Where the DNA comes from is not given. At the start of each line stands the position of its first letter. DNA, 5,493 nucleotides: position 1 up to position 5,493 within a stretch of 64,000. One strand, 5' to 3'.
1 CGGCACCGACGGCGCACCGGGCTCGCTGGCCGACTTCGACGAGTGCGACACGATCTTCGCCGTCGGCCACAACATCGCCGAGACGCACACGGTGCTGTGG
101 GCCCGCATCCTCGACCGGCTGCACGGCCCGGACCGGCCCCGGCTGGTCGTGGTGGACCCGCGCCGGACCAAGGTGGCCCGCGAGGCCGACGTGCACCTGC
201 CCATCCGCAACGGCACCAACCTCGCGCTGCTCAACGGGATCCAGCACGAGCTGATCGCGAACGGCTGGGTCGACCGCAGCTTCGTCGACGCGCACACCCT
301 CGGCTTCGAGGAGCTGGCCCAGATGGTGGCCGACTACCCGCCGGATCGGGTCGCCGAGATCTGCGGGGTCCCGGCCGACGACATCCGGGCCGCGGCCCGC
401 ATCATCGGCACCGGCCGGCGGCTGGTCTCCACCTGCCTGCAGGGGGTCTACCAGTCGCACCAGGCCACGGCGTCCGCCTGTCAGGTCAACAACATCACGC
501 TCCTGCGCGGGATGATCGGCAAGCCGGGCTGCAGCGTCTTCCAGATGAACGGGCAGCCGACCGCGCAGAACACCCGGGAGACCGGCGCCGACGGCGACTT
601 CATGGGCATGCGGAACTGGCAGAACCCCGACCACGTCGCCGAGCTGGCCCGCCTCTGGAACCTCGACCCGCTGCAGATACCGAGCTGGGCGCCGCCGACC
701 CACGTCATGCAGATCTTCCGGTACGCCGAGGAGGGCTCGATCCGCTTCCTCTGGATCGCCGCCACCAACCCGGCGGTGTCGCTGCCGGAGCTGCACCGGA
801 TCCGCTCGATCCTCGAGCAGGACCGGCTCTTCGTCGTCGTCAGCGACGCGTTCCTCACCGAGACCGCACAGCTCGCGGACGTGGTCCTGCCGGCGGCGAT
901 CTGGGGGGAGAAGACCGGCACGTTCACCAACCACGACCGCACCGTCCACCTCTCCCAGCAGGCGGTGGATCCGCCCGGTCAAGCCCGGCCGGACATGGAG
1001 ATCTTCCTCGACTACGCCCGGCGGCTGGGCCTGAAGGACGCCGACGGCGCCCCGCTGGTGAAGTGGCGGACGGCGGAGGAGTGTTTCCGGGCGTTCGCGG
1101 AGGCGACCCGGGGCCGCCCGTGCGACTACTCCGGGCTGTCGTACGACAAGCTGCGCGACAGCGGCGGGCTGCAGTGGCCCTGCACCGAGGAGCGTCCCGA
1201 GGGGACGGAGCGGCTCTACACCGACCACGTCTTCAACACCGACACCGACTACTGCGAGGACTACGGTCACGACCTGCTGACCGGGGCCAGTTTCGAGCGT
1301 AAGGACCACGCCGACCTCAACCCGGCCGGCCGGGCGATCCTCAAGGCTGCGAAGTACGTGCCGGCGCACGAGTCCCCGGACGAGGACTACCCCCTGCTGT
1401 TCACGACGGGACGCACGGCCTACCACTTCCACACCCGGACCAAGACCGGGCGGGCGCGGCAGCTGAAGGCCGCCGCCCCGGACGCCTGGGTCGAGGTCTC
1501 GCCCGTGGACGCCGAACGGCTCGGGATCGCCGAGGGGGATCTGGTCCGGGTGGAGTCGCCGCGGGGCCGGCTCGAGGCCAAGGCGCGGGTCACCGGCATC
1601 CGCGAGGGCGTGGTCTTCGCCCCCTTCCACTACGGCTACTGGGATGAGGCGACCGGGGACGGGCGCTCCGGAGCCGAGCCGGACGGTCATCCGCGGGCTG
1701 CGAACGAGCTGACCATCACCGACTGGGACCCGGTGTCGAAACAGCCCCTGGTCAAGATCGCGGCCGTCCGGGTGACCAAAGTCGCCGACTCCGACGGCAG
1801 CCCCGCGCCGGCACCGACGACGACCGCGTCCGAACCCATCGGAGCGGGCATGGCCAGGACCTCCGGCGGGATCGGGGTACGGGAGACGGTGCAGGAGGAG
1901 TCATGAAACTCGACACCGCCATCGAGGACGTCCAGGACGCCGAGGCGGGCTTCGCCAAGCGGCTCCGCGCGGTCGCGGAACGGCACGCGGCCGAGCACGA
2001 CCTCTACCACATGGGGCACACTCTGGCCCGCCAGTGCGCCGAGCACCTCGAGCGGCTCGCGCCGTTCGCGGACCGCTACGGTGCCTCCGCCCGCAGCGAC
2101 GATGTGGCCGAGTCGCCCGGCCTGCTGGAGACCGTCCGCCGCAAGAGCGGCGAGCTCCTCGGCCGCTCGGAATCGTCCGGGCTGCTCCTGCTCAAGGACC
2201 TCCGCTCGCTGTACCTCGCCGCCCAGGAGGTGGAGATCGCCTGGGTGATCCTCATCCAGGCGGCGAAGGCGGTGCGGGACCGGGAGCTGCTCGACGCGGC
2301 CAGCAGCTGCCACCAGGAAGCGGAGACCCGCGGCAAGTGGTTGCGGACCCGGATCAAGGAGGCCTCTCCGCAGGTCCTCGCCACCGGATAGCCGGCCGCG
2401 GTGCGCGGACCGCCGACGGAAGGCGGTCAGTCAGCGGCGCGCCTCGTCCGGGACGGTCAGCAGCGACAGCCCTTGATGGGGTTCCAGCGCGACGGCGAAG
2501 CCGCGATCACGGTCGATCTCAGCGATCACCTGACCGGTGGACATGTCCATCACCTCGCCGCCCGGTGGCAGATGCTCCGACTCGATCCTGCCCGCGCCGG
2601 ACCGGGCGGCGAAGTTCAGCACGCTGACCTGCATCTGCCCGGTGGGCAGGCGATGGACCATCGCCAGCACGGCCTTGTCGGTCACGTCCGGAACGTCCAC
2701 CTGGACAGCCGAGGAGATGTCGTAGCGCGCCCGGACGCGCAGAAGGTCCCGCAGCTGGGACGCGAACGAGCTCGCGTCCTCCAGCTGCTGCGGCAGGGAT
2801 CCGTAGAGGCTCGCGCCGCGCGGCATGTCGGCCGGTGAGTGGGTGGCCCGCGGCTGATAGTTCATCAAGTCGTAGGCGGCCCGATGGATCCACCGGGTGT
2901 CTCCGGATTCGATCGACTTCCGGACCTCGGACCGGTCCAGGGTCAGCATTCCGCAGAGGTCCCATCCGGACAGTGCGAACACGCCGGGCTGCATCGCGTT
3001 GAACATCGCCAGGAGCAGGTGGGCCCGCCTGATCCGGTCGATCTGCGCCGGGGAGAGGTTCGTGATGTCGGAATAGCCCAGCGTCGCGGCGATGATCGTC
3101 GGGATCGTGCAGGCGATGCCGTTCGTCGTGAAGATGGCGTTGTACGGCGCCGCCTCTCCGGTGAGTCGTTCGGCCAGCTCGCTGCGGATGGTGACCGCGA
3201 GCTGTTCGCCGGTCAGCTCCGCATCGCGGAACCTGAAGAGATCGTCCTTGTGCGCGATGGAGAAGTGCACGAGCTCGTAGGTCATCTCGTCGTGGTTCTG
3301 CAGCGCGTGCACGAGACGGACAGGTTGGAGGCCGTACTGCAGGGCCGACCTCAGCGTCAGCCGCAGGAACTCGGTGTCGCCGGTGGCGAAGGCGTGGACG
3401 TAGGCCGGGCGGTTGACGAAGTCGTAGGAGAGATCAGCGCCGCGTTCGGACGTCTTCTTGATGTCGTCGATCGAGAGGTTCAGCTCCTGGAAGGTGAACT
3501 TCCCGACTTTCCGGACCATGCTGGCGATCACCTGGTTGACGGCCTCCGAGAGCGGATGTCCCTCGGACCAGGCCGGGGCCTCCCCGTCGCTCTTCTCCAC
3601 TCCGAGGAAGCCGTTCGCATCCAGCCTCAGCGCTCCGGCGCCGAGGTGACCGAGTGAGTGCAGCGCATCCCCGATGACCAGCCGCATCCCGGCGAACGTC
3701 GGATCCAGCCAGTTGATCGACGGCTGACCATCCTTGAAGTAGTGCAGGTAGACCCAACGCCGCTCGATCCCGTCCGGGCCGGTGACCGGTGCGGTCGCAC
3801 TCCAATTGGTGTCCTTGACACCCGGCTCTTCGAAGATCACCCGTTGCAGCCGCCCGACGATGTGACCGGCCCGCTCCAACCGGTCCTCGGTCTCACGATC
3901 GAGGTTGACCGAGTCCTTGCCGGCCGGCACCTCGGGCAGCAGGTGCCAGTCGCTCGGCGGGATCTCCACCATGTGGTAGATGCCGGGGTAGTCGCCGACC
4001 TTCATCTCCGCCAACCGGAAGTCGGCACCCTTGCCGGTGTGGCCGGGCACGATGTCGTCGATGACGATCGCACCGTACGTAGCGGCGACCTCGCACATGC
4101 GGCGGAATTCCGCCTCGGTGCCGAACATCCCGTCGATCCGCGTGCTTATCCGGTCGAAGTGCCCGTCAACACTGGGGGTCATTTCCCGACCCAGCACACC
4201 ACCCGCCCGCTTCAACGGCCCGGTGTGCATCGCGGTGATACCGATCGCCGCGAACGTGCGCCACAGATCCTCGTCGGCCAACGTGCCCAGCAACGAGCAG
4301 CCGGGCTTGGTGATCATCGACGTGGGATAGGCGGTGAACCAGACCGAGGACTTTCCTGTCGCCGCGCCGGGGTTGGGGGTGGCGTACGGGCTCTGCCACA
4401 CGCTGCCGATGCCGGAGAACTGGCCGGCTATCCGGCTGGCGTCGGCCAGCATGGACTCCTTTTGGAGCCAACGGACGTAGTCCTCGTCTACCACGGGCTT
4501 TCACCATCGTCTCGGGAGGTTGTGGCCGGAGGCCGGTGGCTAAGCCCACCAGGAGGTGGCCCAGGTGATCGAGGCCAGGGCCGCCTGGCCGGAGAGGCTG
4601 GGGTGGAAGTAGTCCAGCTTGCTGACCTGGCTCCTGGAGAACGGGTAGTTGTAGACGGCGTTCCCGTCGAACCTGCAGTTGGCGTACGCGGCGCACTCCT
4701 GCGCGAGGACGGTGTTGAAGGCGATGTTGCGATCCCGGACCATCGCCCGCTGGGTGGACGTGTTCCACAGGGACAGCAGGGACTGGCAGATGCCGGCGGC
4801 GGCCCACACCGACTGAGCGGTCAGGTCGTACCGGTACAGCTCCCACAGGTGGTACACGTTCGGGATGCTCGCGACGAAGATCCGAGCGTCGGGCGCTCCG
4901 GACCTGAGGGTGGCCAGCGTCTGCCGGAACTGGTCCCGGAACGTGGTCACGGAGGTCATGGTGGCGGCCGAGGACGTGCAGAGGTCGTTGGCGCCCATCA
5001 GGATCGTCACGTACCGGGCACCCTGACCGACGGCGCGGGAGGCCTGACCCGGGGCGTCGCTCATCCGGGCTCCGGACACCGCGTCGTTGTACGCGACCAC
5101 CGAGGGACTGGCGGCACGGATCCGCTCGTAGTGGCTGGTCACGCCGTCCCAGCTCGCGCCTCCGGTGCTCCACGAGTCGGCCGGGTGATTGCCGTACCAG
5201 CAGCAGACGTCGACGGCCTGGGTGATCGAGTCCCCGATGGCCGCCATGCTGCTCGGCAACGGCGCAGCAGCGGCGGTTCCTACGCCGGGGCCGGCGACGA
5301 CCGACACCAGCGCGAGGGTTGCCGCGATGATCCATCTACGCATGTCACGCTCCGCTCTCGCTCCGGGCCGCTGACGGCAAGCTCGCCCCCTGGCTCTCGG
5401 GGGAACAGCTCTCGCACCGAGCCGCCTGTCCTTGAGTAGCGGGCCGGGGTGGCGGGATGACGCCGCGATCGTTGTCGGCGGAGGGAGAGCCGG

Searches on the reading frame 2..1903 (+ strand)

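Call 19: search_protein_families(library=pfam, proteins=[window:2-1903:+], max_evalue=0.001)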
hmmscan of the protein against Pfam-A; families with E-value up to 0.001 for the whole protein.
window:2-1903:+ (634 aa): 2 families
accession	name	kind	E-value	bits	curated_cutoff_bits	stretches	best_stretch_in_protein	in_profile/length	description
PF00384.28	Molybdopterin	-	3.8e-43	148.3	24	1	8-336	101-348/353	Molybdopterin oxidoreductase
PF01568.27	Molydop_binding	-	1e-30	106.4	26.8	1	465-586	1-108/110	Molydopterin dinucleotide binding domain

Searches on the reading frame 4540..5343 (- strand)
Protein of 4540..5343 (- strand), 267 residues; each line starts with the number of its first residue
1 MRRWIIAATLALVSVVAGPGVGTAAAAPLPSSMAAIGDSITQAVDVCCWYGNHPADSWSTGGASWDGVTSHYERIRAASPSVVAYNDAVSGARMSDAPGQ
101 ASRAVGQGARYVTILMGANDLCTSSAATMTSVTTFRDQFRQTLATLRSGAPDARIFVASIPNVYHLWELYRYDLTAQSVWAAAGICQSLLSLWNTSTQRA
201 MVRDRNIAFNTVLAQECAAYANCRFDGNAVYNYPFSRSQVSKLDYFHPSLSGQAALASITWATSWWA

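Call 19: search_protein_families(library=pfam, proteins=[window:4540-5343:-], max_evalue=0.001)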
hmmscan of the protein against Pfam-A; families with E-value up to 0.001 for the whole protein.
window:4540-5343:- (267 aa): 2 families
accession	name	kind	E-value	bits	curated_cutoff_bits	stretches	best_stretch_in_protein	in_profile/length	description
PF13472.12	Lipase_GDSL_2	-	1.4e-15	58.7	32.9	1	35-254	1-177/178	GDSL-like Lipase/Acylhydrolase family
PF00657.28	Lipase_GDSL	-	1.4e-14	55.2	23.6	1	34-258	2-206/208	GDSL-like Lipase/Acylhydrolase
